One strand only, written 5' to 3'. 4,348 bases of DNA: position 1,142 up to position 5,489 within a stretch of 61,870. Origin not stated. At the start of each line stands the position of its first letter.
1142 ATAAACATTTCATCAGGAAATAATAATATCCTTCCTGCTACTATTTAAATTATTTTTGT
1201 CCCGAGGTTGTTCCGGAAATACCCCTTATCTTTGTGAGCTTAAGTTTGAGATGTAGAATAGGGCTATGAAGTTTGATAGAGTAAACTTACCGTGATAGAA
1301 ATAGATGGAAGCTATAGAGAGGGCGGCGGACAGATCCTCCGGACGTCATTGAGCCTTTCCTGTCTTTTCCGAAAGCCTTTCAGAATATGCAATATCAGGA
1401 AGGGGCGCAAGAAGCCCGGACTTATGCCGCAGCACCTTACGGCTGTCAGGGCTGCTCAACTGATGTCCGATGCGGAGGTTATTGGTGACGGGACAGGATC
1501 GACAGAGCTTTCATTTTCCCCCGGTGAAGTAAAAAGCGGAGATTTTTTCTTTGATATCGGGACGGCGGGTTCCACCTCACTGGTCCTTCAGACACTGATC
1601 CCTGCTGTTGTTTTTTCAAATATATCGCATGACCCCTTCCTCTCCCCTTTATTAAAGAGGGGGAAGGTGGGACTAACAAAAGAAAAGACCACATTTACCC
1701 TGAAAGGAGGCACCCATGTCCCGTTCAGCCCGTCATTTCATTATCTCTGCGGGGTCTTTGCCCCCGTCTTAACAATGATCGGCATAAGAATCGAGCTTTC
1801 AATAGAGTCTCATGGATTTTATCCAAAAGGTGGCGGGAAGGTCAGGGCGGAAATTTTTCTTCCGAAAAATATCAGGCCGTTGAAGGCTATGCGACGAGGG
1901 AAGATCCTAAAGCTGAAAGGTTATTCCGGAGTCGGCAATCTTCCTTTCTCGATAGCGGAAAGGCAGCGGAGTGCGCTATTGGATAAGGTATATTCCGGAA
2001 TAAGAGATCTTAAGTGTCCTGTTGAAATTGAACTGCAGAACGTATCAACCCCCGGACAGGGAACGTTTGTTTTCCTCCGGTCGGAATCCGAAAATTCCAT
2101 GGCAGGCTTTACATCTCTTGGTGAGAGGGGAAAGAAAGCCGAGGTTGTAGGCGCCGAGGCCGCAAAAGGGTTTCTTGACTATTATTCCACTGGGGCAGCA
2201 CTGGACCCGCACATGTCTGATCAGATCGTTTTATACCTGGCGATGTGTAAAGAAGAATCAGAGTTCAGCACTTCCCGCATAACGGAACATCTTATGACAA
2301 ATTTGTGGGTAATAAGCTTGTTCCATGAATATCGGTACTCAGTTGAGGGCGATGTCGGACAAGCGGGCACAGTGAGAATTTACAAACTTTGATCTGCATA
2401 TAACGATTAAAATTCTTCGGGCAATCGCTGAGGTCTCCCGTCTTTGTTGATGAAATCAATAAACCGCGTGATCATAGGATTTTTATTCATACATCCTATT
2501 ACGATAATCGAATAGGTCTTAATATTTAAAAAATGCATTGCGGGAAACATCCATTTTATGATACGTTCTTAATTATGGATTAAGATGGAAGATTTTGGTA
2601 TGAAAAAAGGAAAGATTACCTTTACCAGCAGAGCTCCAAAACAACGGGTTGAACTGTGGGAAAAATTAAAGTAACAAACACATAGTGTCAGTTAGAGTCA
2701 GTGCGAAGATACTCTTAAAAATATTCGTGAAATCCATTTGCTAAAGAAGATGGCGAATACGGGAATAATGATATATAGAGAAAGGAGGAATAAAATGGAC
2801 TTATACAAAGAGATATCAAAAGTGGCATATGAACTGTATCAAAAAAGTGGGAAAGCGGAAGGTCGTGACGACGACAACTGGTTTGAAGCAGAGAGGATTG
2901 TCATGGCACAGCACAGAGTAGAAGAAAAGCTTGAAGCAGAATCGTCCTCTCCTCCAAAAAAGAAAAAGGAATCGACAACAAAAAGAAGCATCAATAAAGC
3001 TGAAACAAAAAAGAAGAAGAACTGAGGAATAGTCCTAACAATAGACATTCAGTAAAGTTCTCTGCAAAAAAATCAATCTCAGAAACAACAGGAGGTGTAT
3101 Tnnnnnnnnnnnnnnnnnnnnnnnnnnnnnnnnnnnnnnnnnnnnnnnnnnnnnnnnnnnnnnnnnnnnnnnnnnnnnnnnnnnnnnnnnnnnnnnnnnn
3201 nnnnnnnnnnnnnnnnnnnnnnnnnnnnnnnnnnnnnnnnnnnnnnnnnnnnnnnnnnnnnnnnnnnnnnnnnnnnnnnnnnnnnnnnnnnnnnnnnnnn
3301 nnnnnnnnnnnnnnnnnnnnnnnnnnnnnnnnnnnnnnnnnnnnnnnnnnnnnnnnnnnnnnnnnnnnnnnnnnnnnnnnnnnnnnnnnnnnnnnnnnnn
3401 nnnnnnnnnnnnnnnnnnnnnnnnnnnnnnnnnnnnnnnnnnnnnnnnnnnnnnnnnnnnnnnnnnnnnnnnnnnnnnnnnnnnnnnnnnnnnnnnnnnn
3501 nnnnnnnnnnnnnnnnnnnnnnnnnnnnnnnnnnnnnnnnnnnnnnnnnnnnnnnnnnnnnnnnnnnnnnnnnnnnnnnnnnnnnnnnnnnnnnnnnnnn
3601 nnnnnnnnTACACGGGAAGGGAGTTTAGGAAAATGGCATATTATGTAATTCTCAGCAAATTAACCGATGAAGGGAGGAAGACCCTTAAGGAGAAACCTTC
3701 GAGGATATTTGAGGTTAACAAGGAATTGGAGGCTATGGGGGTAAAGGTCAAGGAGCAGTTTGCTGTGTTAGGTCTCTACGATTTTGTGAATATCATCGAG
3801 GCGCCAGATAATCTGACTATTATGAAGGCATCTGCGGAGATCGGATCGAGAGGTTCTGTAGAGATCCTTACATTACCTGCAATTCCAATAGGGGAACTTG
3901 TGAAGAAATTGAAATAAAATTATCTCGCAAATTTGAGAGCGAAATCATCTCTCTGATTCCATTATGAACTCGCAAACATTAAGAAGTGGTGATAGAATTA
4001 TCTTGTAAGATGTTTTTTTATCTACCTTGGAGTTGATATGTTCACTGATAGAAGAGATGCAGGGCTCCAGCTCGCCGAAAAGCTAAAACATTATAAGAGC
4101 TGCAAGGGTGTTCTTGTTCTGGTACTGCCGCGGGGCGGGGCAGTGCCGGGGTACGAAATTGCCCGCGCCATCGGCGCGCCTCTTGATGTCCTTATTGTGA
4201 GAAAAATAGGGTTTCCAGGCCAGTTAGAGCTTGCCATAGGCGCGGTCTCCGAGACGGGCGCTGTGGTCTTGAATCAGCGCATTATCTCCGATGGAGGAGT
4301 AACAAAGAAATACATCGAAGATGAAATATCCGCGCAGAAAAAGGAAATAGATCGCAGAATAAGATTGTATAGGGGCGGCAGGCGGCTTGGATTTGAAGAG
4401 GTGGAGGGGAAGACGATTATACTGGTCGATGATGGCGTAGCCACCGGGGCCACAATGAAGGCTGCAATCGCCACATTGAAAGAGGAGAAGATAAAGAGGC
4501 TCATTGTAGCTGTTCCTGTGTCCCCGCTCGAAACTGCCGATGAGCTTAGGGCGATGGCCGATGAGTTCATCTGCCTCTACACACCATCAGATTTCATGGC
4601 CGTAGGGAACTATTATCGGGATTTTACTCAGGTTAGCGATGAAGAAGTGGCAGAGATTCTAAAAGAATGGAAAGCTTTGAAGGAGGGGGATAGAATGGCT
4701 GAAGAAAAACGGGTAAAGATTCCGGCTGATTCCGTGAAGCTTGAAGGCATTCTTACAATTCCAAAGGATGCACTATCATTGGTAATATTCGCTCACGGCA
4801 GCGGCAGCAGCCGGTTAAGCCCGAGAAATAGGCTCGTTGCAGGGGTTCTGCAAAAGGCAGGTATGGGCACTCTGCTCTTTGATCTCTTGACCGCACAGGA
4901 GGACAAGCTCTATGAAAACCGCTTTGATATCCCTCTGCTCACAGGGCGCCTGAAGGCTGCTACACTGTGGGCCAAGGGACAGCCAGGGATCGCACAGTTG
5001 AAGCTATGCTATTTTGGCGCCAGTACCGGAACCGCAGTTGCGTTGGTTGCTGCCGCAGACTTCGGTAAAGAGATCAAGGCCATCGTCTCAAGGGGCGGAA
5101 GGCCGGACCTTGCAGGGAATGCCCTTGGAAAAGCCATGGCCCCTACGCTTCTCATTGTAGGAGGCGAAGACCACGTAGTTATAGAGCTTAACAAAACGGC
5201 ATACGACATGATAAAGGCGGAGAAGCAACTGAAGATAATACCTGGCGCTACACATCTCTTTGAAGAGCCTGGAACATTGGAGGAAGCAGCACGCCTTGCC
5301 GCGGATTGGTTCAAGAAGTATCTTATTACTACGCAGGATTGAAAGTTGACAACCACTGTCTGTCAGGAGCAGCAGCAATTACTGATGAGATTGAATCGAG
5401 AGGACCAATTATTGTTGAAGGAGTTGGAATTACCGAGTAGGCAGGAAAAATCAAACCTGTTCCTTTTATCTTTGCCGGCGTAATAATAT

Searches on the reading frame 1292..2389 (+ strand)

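Call 28: search_protein_families(library=pfam, proteins=[window:1292-2389:+], max_evalue=0.00001)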
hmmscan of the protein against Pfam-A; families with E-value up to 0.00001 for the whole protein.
window:1292-2389:+ (366 aa): 2 families
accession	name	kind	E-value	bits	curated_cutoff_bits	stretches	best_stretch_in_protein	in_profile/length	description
PF01137.26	RTC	-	1.9e-75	253.3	27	1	8-350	1-220/221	RNA 3'-terminal phosphate cyclase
PF05189.18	RTC_insert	-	9.8e-16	58.5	23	1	201-298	2-101/102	RNA 3'-terminal phosphate cyclase (RTC), insert domain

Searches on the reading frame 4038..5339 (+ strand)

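Call 28: search_protein_families(library=pfam, proteins=[window:4038-5339:+], max_evalue=0.00001)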
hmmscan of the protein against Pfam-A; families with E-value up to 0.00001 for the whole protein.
window:4038-5339:+ (434 aa): 2 families
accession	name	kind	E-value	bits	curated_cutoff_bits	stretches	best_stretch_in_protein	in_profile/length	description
PF00156.33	Pribosyltran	-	1.8e-15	57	26.3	1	18-178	24-141/158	Phosphoribosyl transferase domain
PF01738.24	DLH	-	2.7e-06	27.6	21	1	301-414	77-194/217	Dienelactone hydrolase family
